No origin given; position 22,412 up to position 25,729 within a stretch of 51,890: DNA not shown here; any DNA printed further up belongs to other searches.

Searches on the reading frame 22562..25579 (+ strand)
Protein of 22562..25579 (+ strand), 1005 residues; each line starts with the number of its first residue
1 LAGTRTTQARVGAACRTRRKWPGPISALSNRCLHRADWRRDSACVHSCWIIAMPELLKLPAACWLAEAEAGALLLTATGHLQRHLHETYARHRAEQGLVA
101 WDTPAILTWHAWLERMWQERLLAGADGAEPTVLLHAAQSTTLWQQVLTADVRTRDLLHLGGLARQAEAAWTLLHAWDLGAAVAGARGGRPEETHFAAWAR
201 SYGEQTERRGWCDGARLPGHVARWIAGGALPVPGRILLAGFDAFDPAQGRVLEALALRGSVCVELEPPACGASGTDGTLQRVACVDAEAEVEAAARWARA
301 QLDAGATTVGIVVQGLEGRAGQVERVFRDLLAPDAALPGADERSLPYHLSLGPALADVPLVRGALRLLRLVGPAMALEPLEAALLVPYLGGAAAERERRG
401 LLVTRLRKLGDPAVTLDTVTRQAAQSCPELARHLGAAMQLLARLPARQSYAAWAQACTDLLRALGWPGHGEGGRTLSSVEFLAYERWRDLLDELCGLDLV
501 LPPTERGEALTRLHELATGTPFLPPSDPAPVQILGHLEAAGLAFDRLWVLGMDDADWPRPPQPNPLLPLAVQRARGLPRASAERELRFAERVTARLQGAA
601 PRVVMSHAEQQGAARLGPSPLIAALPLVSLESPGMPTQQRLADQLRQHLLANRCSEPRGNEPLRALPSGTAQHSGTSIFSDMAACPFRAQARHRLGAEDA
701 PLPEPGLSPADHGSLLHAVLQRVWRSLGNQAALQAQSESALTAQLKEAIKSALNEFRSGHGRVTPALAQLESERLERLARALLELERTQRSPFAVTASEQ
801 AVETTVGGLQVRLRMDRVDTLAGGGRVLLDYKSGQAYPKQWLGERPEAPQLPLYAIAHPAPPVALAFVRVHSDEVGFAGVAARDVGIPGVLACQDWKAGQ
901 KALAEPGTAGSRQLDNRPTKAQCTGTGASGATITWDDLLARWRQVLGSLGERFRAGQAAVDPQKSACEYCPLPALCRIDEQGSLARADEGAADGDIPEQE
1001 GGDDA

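Call 39: search_protein_families(library=pfam, proteins=[window:22562-25579:+], max_evalue=0.0001)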
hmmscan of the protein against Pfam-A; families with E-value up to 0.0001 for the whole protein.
window:22562-25579:+ (1005 aa): 1 family
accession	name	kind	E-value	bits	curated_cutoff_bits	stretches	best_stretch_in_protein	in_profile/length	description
PF12705.13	PDDEXK_1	-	2.2e-30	106.9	22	1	680-977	8-247/247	PD-(D/E)XK nuclease superfamily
